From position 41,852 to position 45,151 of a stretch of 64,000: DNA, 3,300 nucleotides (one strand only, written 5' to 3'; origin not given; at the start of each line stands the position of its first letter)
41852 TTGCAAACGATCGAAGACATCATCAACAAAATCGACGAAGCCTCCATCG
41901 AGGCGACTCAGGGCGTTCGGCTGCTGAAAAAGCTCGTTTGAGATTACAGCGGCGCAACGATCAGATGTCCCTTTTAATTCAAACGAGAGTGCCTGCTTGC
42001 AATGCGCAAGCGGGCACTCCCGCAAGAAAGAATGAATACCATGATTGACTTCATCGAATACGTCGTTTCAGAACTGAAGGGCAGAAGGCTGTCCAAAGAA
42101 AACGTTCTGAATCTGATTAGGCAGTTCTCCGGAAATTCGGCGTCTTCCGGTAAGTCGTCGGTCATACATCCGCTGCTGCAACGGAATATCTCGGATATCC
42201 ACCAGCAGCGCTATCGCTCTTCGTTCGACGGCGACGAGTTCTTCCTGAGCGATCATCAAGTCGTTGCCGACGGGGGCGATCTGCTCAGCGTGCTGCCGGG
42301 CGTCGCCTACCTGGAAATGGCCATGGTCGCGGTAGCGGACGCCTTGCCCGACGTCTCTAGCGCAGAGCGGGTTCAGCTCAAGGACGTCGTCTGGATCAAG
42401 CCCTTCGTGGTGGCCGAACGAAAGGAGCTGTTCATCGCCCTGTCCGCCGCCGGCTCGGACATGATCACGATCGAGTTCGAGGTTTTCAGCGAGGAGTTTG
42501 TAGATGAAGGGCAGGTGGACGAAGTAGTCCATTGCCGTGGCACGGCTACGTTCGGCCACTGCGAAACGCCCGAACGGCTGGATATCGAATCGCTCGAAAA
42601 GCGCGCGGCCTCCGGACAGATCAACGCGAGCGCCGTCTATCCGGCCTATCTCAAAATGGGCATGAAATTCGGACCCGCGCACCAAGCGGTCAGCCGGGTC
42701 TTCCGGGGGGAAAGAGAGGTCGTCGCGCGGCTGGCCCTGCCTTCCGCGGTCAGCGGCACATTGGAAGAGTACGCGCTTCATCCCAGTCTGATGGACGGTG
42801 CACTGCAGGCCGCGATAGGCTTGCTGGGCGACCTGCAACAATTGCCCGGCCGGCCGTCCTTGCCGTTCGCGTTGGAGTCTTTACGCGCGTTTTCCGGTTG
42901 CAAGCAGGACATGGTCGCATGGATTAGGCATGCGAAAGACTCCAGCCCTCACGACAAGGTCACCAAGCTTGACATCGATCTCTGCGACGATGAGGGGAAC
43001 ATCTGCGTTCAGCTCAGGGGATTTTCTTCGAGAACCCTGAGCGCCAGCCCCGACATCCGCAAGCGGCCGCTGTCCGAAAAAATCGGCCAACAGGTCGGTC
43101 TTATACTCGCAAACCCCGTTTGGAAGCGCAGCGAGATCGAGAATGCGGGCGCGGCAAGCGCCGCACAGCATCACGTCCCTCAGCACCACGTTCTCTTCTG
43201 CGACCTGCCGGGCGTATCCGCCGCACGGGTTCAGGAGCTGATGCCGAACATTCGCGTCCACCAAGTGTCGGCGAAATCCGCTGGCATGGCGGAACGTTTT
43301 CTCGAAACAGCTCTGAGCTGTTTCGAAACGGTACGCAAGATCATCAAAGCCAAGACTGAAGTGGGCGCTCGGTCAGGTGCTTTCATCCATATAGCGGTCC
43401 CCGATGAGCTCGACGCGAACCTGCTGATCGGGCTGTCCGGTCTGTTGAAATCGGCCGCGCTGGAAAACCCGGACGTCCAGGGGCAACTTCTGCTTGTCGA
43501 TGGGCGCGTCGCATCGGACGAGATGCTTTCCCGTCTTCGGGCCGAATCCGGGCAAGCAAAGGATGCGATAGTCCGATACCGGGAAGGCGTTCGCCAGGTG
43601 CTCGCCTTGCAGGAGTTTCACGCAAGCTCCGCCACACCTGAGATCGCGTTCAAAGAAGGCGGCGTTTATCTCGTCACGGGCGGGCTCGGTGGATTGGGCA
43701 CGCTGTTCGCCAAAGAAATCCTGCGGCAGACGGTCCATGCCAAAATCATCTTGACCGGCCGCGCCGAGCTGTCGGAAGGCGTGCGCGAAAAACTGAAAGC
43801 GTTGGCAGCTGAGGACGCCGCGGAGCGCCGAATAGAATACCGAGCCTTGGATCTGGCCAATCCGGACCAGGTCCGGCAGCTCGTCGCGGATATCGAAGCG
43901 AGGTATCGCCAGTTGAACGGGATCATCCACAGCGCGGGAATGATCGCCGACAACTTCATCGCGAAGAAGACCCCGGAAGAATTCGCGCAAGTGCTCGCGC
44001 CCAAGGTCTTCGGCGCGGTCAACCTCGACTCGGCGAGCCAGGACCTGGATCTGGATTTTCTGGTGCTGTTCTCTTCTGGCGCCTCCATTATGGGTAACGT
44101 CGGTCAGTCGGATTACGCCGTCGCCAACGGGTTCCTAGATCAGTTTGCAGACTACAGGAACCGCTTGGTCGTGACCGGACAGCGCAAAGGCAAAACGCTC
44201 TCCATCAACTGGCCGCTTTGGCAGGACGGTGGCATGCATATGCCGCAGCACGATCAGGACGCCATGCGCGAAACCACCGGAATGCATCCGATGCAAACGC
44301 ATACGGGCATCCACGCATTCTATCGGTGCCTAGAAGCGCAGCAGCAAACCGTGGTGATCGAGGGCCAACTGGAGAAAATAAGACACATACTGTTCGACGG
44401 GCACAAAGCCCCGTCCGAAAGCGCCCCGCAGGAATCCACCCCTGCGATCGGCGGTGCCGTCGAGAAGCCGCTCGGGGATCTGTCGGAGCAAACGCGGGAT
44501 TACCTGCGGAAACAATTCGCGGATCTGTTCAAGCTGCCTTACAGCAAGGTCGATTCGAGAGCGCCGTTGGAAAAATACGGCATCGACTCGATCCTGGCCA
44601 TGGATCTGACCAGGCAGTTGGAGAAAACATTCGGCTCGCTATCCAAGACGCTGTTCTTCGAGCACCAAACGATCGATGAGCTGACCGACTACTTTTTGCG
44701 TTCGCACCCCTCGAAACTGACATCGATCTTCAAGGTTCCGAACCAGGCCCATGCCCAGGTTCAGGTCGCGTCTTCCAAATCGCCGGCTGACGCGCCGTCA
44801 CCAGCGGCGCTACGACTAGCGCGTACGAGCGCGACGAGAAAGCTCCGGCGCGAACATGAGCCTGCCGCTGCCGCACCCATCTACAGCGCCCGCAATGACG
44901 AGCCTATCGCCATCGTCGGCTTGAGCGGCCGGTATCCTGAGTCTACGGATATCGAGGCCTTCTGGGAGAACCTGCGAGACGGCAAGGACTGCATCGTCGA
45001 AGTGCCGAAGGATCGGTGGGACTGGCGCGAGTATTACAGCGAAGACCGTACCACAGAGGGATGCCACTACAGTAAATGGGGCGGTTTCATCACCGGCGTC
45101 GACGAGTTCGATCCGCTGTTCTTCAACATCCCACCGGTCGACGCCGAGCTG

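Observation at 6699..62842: Orphan ~56-kb trans-AT PKS cluster: 10 KS modules, pure polyketide, three beta-branches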

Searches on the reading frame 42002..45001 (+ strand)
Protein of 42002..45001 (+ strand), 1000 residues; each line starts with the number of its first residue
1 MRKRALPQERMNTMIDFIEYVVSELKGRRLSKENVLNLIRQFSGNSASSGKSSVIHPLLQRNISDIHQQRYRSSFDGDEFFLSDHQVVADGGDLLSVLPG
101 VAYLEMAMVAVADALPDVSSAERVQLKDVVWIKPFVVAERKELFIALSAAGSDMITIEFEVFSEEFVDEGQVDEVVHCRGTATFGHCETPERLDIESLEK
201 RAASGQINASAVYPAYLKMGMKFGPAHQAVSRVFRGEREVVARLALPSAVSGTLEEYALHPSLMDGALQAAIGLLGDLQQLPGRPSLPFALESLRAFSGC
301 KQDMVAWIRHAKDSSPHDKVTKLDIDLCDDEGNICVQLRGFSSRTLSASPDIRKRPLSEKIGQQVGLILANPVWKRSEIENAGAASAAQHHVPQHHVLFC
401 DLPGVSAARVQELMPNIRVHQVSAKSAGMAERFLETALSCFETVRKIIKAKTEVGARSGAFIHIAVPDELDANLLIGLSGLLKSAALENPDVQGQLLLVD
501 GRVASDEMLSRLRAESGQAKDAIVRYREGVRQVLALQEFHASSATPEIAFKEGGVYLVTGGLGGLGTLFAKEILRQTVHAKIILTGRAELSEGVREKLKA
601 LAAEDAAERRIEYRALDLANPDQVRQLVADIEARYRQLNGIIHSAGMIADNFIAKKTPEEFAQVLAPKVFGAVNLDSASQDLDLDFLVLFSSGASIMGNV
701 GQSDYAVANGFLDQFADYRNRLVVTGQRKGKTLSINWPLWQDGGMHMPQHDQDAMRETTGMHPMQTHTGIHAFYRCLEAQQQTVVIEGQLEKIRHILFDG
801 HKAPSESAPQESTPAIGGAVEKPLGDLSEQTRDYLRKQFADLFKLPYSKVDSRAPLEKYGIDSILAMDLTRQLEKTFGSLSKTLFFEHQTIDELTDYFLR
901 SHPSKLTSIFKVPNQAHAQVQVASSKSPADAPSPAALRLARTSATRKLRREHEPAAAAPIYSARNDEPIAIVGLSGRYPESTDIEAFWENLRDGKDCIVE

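Call 6: search_protein_families(library=pfam, proteins=[window:42002-45001:+], max_evalue=0.00001)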
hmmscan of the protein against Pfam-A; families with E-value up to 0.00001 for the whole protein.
window:42002-45001:+ (1000 aa): 7 families
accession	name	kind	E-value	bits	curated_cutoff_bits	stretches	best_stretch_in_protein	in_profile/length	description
PF08659.16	KR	-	1.6e-50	171.9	22.6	1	554-742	1-180/180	KR domain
PF14765.12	PS-DH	-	9.7e-26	90.7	23.7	1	201-349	11-162/166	Polyketide synthase dehydratase N-terminal domain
PF21089.3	PKS_DH_N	-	2.9e-20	72.6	27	1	56-163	1-102/103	Polyketide synthase dehydratase domain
PF00106.31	adh_short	-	1.4e-13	51.2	26.6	1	556-716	3-160/195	short chain dehydrogenase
PF00550.31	PP-binding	-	9.6e-13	48.6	20.8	1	833-897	1-66/67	Phosphopantetheine attachment site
PF13561.12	adh_short_C2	-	3.1e-08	33.9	27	1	580-678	21-114/236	Enoyl-(Acyl carrier protein) reductase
PF00109.32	ketoacyl-synt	-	1.3e-07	32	20.8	1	967-999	2-34/252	Beta-ketoacyl synthase, N-terminal domain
